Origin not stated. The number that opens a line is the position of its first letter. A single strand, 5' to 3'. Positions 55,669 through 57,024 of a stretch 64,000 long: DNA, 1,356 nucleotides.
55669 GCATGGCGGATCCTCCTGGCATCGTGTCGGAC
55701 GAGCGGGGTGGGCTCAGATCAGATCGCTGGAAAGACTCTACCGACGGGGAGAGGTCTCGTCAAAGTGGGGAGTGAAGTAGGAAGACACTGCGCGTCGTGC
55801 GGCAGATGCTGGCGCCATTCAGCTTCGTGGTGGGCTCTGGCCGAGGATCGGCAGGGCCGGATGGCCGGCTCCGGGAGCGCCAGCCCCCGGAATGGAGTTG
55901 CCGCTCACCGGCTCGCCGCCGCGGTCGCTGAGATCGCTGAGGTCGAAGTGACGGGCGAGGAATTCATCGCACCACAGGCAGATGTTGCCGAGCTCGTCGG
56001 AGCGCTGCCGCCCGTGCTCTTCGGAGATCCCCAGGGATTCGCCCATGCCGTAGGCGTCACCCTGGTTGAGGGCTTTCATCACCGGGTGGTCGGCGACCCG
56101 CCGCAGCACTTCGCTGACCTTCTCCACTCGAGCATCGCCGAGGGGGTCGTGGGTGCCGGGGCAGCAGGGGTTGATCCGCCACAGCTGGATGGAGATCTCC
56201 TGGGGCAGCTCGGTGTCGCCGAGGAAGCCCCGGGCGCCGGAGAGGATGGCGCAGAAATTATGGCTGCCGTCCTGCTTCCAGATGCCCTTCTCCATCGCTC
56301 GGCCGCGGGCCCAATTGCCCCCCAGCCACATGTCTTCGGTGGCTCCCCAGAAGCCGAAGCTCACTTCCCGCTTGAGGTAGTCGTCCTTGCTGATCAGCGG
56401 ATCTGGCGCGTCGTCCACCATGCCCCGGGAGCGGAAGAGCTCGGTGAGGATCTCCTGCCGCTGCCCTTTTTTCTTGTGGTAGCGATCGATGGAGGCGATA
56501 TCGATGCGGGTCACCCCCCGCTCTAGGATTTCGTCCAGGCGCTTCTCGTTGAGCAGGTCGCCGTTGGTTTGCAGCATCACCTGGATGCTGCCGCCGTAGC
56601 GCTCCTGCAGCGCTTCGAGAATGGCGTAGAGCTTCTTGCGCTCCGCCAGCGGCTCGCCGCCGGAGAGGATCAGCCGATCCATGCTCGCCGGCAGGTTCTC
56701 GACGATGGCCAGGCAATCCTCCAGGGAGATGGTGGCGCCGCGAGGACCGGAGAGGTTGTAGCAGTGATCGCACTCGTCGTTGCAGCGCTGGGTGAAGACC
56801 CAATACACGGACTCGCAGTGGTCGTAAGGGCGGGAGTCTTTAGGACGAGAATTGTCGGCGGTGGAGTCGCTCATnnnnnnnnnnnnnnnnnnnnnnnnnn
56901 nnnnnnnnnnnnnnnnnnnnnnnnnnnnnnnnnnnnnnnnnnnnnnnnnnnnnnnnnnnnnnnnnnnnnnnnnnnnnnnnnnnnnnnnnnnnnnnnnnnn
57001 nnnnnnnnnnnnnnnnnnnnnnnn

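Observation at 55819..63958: TonB-dependent receptor with ABC importer (SBP, two permeases, ATPase), ending in an unclassified radical-SAM gene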

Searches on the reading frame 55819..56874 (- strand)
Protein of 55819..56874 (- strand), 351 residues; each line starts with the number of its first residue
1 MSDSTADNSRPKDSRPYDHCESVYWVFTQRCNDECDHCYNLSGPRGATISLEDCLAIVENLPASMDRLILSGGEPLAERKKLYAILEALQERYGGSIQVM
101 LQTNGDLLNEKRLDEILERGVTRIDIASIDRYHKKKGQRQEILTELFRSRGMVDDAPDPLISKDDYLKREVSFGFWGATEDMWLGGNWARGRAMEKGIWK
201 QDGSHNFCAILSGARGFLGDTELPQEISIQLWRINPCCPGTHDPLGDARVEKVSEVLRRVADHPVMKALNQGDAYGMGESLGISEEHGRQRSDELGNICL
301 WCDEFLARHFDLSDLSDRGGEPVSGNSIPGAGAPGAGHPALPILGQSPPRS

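Call 3: search_protein_families(library=pfam, proteins=[window:55819-56874:-], max_evalue=0.01)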
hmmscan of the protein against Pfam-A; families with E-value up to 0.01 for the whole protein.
window:55819-56874:- (351 aa): 2 families
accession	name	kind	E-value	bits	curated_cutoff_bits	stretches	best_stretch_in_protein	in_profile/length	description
PF04055.27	Radical_SAM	-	5.2e-15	56.4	29.5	1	26-126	2-107/166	Radical SAM superfamily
PF13353.11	Fer4_12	-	4.6e-08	33.9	22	1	25-118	9-107/137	4Fe-4S single cluster domain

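Call 4: search_protein_families(library=ncbifam, proteins=[window:55819-56874:-], max_evalue=0.01)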
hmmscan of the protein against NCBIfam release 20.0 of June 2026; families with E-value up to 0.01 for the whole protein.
window:55819-56874:- (351 aa): 49 families (the best 25 are shown)
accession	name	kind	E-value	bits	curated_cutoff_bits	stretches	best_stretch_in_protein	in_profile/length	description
TIGR04051.1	rSAM_NirJ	equivalog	2.4e-12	46.5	515.45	1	23-130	4-109/354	heme d1 biosynthesis radical SAM protein NirJ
TIGR04317.1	W_rSAM_matur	equivalog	1.4e-10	40.9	380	1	20-138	3-119/349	tungsten cofactor oxidoreductase radical SAM maturase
TIGR04055.1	rSAM_NirJ2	equivalog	2.5e-10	40.4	500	1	23-138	2-114/326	putative heme d1 biosynthesis radical SAM protein NirJ2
TIGR04054.1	rSAM_NirJ1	equivalog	4.6e-10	38.7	650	1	19-132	34-145/387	putative heme d1 biosynthesis radical SAM protein NirJ1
NF038283.1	viperin_w_prok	equivalog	4.9e-10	39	180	1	22-118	3-105/281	viperin family antiviral radical SAM protein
TIGR02495.1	NrdG2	equivalog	5e-10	39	131.15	1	25-140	20-136/193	anaerobic ribonucleoside-triphosphate reductase activating protein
TIGR04347.1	pseudo_SAM_Halo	equivalog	7.2e-10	38.7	525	1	12-133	29-148/390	TIGR04347 family pseudo-SAM/SPASM protein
TIGR04545.1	rSAM_ahbD_hemeb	equivalog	8.5e-10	38.6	500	1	23-130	2-107/339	heme b synthase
TIGR03977.1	rSAM_pair_HxsC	equivalog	9.4e-10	37.8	267.9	1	26-119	30-122/292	His-Xaa-Ser system radical SAM maturase HxsC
TIGR02666.1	moaA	equivalog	6.1e-09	35.3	284.05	1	28-135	17-128/336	GTP 3',8-cyclase MoaA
TIGR04546.1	rSAM_ahbC_deAc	equivalog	2.6e-08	33.1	650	1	20-130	38-146/390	12,18-didecarboxysiroheme deacetylase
TIGR04163.1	rSAM_cobopep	equivalog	7.1e-08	31.6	375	1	21-122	64-172/428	peptide-modifying radical SAM enzyme CbpB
TIGR04133.1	rSAM_w_lipo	hypoth_equivalog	8.4e-08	31.5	425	1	20-133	23-137/350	TIGR04133 family radical SAM/SPASM protein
TIGR02668.1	moaA_archaeal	equivalog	1.5e-07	30.7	325.25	1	23-132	12-119/303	GTP 3',8-cyclase MoaA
NF050035.1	rSAM_WgK_link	exception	2e-07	30.3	650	1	25-132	13-119/367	radical SAM/SPASM peptide maturase WgkB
TIGR04078.1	rSAM_yydG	equivalog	8.5e-06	25.4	300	1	23-144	3-128/309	YydG family radical SAM peptide epimerase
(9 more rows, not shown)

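Call 5: find_homologous_proteins(query=window:55819-56874:-)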
Query window:55819-56874:- (351 aa): 1329 proteins with E <= 0.001 among 4454 candidates; the best 120 are listed.
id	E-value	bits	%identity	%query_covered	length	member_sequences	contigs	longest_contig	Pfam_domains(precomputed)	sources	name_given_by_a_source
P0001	2.7e-242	821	100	100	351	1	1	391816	PF04055.28,PF13353.12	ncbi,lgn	ncbi:MAG: radical SAM protein [Acidobacteriota bacterium]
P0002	8.8e-166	570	73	93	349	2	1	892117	PF04055.28,PF13353.12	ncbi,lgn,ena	-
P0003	3.3e-161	555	76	86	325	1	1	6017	PF04055.28,PF13353.12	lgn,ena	-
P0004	9.0e-160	550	72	92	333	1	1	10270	PF04055.28,PF13353.12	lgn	-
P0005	1.1e-159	550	73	89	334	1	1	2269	PF04055.28,PF13353.12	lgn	-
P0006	1.0e-157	543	76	86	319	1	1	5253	PF04055.28,PF13353.12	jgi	jgi:organic radical activating enzyme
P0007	3.3e-155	535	69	95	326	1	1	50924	PF04055.28,PF13353.12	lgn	-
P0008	5.2e-155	534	76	83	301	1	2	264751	PF04055.28,PF13353.12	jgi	jgi:hypothetical protein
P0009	9.3e-155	533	72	91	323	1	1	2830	PF04055.28,PF13353.12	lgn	-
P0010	1.1e-154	533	76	84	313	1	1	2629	PF04055.28,PF13353.12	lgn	-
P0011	1.2e-154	533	77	83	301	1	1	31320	PF04055.28,PF13353.12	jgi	jgi:hypothetical protein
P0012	2.8e-154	532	74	87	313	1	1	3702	PF04055.28,PF13353.12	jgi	jgi:organic radical activating enzyme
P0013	3.0e-154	532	73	85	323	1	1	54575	PF04055.28,PF13353.12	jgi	-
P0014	1.1e-153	530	72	87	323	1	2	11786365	PF04055.28,PF13353.12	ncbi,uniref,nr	ncbi:Radical SAM protein [Sulfidibacter corallicola]|uniref:Radical SAM protein n=1 Tax=Sulfidibacte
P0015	3.1e-153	528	68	97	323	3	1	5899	PF04055.28,PF13353.12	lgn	-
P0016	4.0e-153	528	75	84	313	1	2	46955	PF04055.28,PF13353.12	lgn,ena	-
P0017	4.6e-153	528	70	95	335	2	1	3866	PF04055.28,PF13353.12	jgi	jgi:organic radical activating enzyme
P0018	5.7e-153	527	76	83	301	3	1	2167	PF04055.28,PF13353.12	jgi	jgi:hypothetical protein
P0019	7.5e-153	527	73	86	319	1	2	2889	PF04055.28,PF13353.12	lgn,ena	-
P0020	2.0e-152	526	74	85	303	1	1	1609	PF04055.28,PF13353.12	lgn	-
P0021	2.2e-152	526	72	87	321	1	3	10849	PF04055.28,PF13353.12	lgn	-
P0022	3.3e-152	525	69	89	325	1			PF04055.28,PF13353.12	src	-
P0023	3.6e-152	525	68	96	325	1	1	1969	PF04055.28,PF13353.12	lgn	-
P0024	4.7e-152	524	73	87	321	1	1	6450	PF04055.28,PF13353.12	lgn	-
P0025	8.7e-152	524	66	95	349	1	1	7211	PF04055.28,PF13353.12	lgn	-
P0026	1.3e-151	523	70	89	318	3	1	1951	PF04055.28,PF13353.12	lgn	-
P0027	1.7e-151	523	68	95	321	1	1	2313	PF04055.28,PF13353.12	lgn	-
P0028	1.7e-151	523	72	86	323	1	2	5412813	PF04055.28,PF13353.12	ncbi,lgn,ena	-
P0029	6.1e-151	521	67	93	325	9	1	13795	PF04055.28,PF13353.12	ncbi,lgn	ncbi:MAG: radical SAM protein [Thermoanaerobaculia bacterium]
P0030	1.3e-150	520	71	89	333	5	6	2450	PF04055.28,PF13353.12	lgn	-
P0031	3.0e-150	519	67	93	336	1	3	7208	PF04055.28,PF13353.12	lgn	-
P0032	8.7e-150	517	71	88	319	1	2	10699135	PF04055.28,PF13353.12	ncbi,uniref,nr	ncbi:radical SAM protein [Acanthopleuribacter pedis]|uniref:Radical SAM protein n=1 Tax=Acanthopleur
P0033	8.7e-150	517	71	84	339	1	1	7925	PF04055.28,PF13353.12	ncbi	ncbi:MAG: radical SAM protein [Bacteroidota bacterium]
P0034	9.1e-150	517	71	84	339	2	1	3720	PF04055.28,PF13353.12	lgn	-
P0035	1.9e-149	516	69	91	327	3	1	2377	PF04055.28,PF13353.12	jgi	jgi:organic radical activating enzyme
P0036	2.1e-149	516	67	87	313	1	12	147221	PF04055.28,PF13353.12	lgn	-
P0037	4.0e-149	515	71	86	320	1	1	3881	PF04055.28,PF13353.12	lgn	-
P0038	1.3e-148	513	70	86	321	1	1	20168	PF04055.28,PF13353.12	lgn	-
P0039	2.0e-148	513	69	87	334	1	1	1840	PF04055.28,PF13353.12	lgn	-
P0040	2.6e-148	512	68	93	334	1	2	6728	PF04055.28,PF13353.12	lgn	-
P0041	3.0e-148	512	70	87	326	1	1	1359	PF04055.28,PF13353.12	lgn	-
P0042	3.4e-148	512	70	87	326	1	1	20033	PF04055.28,PF13353.12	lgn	-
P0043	1.0e-147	510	70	86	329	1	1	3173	PF04055.28,PF13353.12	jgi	jgi:hypothetical protein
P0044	1.1e-147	510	67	94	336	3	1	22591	PF04055.28,PF13353.12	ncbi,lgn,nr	ncbi:MAG: radical SAM protein [Armatimonadetes bacterium]|nr:radical SAM protein [Armatimonadota bac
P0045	1.3e-147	510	72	84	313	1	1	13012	PF04055.28,PF13353.12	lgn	-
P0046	2.0e-147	509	70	86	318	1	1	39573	PF04055.28,PF13353.12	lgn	-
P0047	2.2e-147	509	69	87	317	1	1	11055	PF04055.28,PF13353.12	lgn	-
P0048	3.4e-147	508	69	86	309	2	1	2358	PF04055.28,PF13353.12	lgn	-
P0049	8.0e-147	507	68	89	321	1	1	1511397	PF04055.28,PF13353.12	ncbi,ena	-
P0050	8.1e-147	507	69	86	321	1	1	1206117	PF04055.28,PF13353.12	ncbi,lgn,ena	-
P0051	1.2e-146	507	67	88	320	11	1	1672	PF04055.28,PF13353.12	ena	-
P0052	1.5e-146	506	70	84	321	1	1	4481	PF04055.28,PF13353.12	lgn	-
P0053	1.8e-146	506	69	87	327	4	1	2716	PF04055.28,PF13353.12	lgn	-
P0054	3.5e-146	505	70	85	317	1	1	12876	PF04055.28,PF13353.12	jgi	jgi:organic radical activating enzyme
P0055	5.6e-146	504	68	88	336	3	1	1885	PF04055.28,PF13353.12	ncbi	-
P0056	7.9e-146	504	66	91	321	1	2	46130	PF04055.28,PF13353.12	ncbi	-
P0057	1.4e-145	503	69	86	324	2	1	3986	PF04055.28,PF13353.12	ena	-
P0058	2.9e-145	502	68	88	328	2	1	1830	PF04055.28,PF13353.12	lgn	-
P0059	4.0e-145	502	71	83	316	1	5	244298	PF04055.28,PF13353.12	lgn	-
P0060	4.9e-145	501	68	86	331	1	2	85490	PF04055.28,PF13353.12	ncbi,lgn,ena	-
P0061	5.3e-145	501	71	85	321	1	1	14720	PF04055.28,PF13353.12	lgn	-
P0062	8.0e-145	501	69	86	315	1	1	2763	PF04055.28,PF13353.12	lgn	-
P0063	8.2e-145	501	68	88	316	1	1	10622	PF04055.28,PF13353.12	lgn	-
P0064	1.2e-144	500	71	84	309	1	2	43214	PF04055.28,PF13353.12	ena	-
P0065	1.3e-144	500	68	88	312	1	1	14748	PF04055.28,PF13353.12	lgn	-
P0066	1.6e-144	500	69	85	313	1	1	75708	PF04055.28,PF13353.12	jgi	jgi:hypothetical protein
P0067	2.3e-144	499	69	86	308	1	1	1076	PF04055.28,PF13353.12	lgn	-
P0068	4.6e-144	498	67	86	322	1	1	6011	PF04055.28,PF13353.12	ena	-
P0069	6.3e-144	498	69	86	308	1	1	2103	PF04055.28,PF13353.12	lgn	-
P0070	7.3e-144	498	68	88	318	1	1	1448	PF04055.28,PF13353.12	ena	-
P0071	1.7e-143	496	68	87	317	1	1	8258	PF04055.28,PF13353.12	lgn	-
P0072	2.4e-143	496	67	86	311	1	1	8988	PF04055.28,PF13353.12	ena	-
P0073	3.0e-143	496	69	87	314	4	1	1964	PF04055.28,PF13353.12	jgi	-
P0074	3.6e-143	495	70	84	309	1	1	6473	PF04055.28,PF13353.12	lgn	-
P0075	4.0e-143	495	66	88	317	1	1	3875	PF04055.28,PF13353.12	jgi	jgi:organic radical activating enzyme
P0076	4.4e-143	495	68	87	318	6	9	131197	PF04055.28,PF13353.12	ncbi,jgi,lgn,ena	-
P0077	5.2e-143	495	67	87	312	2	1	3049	PF04055.28,PF13353.12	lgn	-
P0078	6.0e-143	495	67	90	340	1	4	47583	PF04055.28,PF13353.12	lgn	-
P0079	6.3e-143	494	67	87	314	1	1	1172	PF04055.28,PF13353.12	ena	-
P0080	7.6e-143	494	68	86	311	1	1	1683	PF04055.28,PF13353.12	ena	-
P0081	1.0e-142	494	68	86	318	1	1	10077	PF04055.28,PF13353.12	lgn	-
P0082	1.1e-142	494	67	86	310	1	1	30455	PF04055.28,PF13353.12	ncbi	-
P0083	1.2e-142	494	68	86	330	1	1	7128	PF04055.28,PF13353.12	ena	-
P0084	1.2e-142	494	67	86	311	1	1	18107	PF04055.28,PF13353.12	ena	-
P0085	1.2e-142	493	69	84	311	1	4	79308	PF04055.28,PF13353.12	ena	-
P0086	1.3e-142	493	67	87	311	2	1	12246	PF04055.28,PF13353.12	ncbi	-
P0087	1.6e-142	493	70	84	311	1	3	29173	PF04055.28,PF13353.12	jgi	jgi:organic radical activating enzyme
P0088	2.2e-142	493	70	84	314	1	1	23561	PF04055.28,PF13353.12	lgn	-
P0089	2.7e-142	492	65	94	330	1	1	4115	PF04055.28,PF13353.12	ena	-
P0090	3.0e-142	492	66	88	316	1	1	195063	PF04055.28,PF13353.12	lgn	-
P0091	3.4e-142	492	66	94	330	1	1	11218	PF04055.28,PF13353.12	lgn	-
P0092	3.5e-142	492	65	94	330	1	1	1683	PF04055.28,PF13353.12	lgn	-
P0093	3.6e-142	492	69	86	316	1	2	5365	PF04055.28,PF13353.12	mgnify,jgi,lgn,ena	mgnify:CR=1 FL=1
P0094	3.8e-142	492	68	85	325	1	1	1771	PF04055.28,PF13353.12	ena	-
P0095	4.5e-142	492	66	88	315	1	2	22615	PF04055.28,PF13353.12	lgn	-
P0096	4.8e-142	492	67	89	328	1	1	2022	PF04055.28,PF13353.12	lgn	-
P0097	6.8e-142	491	65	88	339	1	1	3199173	PF04055.28,PF13353.12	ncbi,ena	-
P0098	8.1e-142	491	65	87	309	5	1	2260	PF04055.28,PF13353.12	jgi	jgi:organic radical activating enzyme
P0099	9.0e-142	491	72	84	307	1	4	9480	PF04055.28,PF13353.12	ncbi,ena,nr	ncbi:MAG TPA: radical SAM protein [Calditrichia bacterium]|nr:radical SAM protein [Calditrichota bac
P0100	9.4e-142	491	65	94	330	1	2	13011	PF04055.28,PF13353.12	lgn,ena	-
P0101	9.8e-142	491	67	86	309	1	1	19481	PF04055.28,PF13353.12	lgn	-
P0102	1.1e-141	490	68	87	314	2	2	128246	PF04055.28,PF13353.12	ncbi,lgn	-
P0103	1.2e-141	490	68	87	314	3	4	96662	PF04055.28,PF13353.12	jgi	-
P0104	1.3e-141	490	67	88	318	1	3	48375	PF04055.28,PF13353.12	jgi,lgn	jgi:organic radical activating enzyme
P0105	1.4e-141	490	70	83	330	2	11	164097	PF04055.28,PF13353.12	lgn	-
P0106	2.0e-141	490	67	86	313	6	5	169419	PF04055.28,PF13353.12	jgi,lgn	jgi:organic radical activating enzyme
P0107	2.1e-141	489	66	86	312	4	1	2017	PF04055.28,PF13353.12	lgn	-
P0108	2.2e-141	489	68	86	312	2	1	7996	PF04055.28,PF13353.12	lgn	-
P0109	3.5e-141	489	66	87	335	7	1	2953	PF04055.28,PF13353.12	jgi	jgi:hypothetical protein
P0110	3.6e-141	489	62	97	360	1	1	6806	PF04055.28,PF13353.12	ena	-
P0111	4.9e-141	488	68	84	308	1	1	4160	PF04055.28,PF13353.12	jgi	jgi:hypothetical protein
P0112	5.1e-141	488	68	89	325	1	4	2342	PF04055.28,PF13353.12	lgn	-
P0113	5.2e-141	488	68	87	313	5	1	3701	PF04055.28,PF13353.12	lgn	-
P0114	5.4e-141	488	66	84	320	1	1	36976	PF04055.28,PF13353.12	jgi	jgi:organic radical activating enzyme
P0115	5.4e-141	488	67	86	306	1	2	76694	PF04055.28,PF13353.12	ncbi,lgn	ncbi:MAG: radical SAM protein [Candidatus Polarisedimenticolia bacterium]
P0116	5.7e-141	488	66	87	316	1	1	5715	PF04055.28,PF13353.12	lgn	-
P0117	7.0e-141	488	67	86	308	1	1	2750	PF04055.28,PF13353.12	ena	-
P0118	7.9e-141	488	65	89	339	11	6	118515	PF04055.28,PF13353.12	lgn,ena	-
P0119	8.3e-141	487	68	85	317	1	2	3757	PF04055.28,PF13353.12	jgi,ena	-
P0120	8.7e-141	487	66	89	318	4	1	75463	PF04055.28,PF13353.12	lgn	-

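Call 8: find_related_loci(query=A1, collection=genome_contigs, flank=10000)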
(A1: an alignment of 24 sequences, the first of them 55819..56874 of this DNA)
Query A1 (351 aa) in genome_contigs; peptide patterns used: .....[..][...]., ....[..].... (x = any residue, [..] = any of these).
465 stretches matched a pattern; 412 encode a relative of the query (tblastn E <= 1e-3); the best 80 are kept; 80 distinct loci.
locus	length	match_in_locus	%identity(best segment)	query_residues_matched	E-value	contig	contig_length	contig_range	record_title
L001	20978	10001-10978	73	17-344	6e-167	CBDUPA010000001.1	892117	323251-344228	MAG TPA_asm: uncultured bacterium isolate SRR22808130_concoct_95 genome assembly, contig: ERZ25043460.1, whole genome sh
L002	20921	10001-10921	72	5-311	1e-152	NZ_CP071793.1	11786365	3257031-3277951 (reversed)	Sulfidibacter corallicola strain M133 chromosome, complete genome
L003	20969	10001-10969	67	17-339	3e-152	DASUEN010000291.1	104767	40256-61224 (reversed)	MAG TPA_asm: Thermoanaerobaculia bacterium isolate SMAG_U1354 k141_77852, whole genome shotgun sequence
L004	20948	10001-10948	68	17-344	2e-152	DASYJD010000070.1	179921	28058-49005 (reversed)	MAG TPA_asm: Thermoanaerobaculia bacterium isolate SMAG_U4286 k141_2133480, whole genome shotgun sequence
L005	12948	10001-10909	71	17-318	1e-151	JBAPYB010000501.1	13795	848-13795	MAG: Thermoanaerobaculia bacterium isolate MFD00413_ilm_asm_bin5 k127_81202, whole genome shotgun sequence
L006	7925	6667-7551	71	17-311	2e-151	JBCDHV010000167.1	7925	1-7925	MAG: Bacteroidota bacterium isolate P01_H01_bin.164 k141_1142167_length_7925_cov_63.8010, whole genome shotgun sequence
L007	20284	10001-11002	65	1-344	2e-149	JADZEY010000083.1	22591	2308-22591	MAG: Armatimonadota bacterium isolate SJ842 c_000001043052, whole genome shotgun sequence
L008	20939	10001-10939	68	17-329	1e-147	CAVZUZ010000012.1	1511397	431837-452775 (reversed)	MAG: Thermoanaerobaculaceae bacterium isolate MFD06742.bin.2.42 genome assembly, contig: contig_23422, whole genome shot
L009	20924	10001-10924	71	1-309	3e-147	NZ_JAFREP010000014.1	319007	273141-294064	Acanthopleuribacter pedis strain KCTC 12899 Scaffold12_1, whole genome shotgun sequence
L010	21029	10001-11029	64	6-351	1e-145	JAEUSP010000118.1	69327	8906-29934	MAG: Chlorobiota bacterium isolate new MAG-306 k141_872944, whole genome shotgun sequence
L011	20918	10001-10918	70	15-318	8e-145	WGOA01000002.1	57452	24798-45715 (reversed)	MAG: Bacteroidetes bacterium isolate RI_103 c_000000033664, whole genome shotgun sequence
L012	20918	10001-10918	69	17-320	1e-144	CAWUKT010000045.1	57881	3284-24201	MAG: uncultured bacterium isolate SRR17458630_binner123_3_1705322953 genome assembly, contig: ERZ21854009.78, whole geno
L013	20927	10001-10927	65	17-324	1e-144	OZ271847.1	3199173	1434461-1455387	MAG: Balneola sp. isolate 79905c07-08d8-47fe-a085-cffe0b39a0e8 genome assembly, chromosome: 1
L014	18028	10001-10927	68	14-320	8e-144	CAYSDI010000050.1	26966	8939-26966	MAG TPA_asm: uncultured Chitinophagales bacterium isolate SRP128246_co1_364 genome assembly, contig: NODE_3204_length_26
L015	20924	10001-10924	68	17-323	9e-143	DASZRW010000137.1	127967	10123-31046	MAG TPA_asm: Candidatus Kapaibacterium sp. isolate SMAG_U6034 k141_780445, whole genome shotgun sequence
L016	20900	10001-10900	69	13-310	4e-142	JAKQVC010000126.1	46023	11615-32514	MAG: Bacteroidota bacterium isolate USST_maxbin.122 k141_632008, whole genome shotgun sequence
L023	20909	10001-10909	66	15-315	5e-141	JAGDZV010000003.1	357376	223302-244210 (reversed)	MAG: Bacteroidia bacterium isolate FR12bac10 FR12ZCynBig_contig_2451, whole genome shotgun sequence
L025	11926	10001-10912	65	14-315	7e-141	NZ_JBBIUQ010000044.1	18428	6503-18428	MAG: Ignavibacterium sp. isolate EPF170215_bin_57 NODE_1262_length_18428_cov_9.21245, whole genome shotgun sequence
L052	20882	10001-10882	67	17-309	6e-138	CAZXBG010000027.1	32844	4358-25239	MAG TPA_asm: uncultured Chitinophagales bacterium isolate SRP128246_co1_457 genome assembly, contig: NODE_2105_length_32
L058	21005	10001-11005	61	14-350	6e-137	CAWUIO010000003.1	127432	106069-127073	MAG: uncultured Microscillaceae bacterium isolate SRR17458634_maxbin2_7_1705322956 genome assembly, contig: ERZ21854010.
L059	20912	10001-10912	65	17-318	4e-137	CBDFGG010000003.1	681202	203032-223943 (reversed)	MAG: Flavobacteriales bacterium isolate 76369f57-89d7-45fe-8e93-6142481c29f0 genome assembly, contig: contig_3, whole ge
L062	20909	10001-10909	65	17-318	5e-137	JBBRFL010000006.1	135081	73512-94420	MAG: Thermoanaerobaculia bacterium isolate Co_metawrap_2567 Cmw_2567_k141_29054498_length_135081_cov_22.3117, whole geno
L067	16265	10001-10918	65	11-315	1e-136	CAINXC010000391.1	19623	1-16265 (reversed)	MAG: uncultured Verrucomicrobia bacterium isolate Umea_bin-08071 genome assembly, contig: bin-08071:391/840, whole genom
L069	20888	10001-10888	67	17-310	9e-137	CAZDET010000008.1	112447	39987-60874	MAG TPA_asm: uncultured Saprospiraceae bacterium isolate SRP128890_co1_211 genome assembly, contig: NODE_236_length_1124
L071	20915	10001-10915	65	17-318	4e-136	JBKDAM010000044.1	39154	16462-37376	MAG: Chitinophagales bacterium isolate samp_2079_VAMB_660 samp_2079_838285, whole genome shotgun sequence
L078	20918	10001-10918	63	14-318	6e-136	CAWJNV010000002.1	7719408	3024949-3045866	MAG: uncultured Sphingobacteriales bacterium isolate MFD02840.bin.1.97 genome assembly, contig: contig_9525, whole genom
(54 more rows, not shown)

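Call 13: search_solved_structures(query=A1, max_evalue=0.01)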
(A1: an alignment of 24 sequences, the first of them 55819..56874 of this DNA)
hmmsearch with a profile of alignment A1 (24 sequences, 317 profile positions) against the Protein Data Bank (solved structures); distinct sequences matched with E-value up to 0.01: 17.
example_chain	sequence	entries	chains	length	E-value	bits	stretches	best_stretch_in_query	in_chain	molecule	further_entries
8wm2_A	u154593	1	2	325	4.8e-08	35.5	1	22-121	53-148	Fe-S radical SAM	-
8vpo_A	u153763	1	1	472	2.4e-05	26.6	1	9-152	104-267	Radical SAM core domain-containing protein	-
4m7t_A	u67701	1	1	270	0.00036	22.7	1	22-122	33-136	BtrN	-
4m7s_A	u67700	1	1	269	0.0005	22.2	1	23-122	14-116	BtrN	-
8ai1_A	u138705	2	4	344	0.00055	22.1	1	22-111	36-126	Putative peptide biosynthesis protein YydG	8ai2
8ai6_A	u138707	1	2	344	0.00056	22.1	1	22-111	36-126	Putative peptide biosynthesis protein YydG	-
8ai3_A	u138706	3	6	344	0.00058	22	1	22-111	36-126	Putative peptide biosynthesis protein YydG | Radical SAM core domain-containing protein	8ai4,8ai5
2fb2_A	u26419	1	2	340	0.0013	20.9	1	20-123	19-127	Molybdenum cofactor biosynthesis protein A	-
1tv7_A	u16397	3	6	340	0.0013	20.9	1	20-123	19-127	Molybdenum cofactor biosynthesis protein A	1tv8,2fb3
9dfn_A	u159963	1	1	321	0.0019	20.3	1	16-107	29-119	Radical SAM core domain-containing protein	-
9dfu_A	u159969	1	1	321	0.0032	19.6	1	16-107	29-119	Radical SAM core domain-containing protein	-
9dgw_A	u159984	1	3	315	0.0033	19.5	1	16-109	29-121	Radical SAM core domain-containing protein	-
9dfw_A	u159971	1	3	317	0.0034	19.5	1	16-109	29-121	Radical SAM core domain-containing protein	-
6b4c_A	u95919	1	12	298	0.0034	19.5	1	16-109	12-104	Viperin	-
7n7i_A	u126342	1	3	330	0.0041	19.2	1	16-109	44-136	Viperin-like enzyme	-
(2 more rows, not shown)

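Call 16: search_protein_families(library=pfam, proteins=[L058:2393-3103:+, L069:5045-5683:+, L015:11554-12210:+, L071:10930-11304:+], max_evalue=0.01)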
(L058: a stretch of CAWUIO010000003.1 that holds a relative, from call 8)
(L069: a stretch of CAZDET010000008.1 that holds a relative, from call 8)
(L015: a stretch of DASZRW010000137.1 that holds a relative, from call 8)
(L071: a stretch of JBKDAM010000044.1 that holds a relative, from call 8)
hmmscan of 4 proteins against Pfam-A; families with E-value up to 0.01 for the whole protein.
L058:2393-3103:+ (236 aa): 1 family
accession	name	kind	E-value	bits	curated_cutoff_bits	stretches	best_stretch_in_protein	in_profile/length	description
PF09837.15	DUF2064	-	2.1e-20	73.2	25.8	1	58-142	36-118/120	Uncharacterized protein conserved in bacteria (DUF2064)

L069:5045-5683:+ (212 aa): 0 families

L015:11554-12210:+ (218 aa): 0 families

L071:10930-11304:+ (124 aa): 1 family
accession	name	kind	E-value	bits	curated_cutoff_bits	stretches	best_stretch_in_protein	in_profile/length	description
PF13562.11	NTP_transf_4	-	0.0013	19.3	27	1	23-77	9-58/153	Sugar nucleotidyl transferase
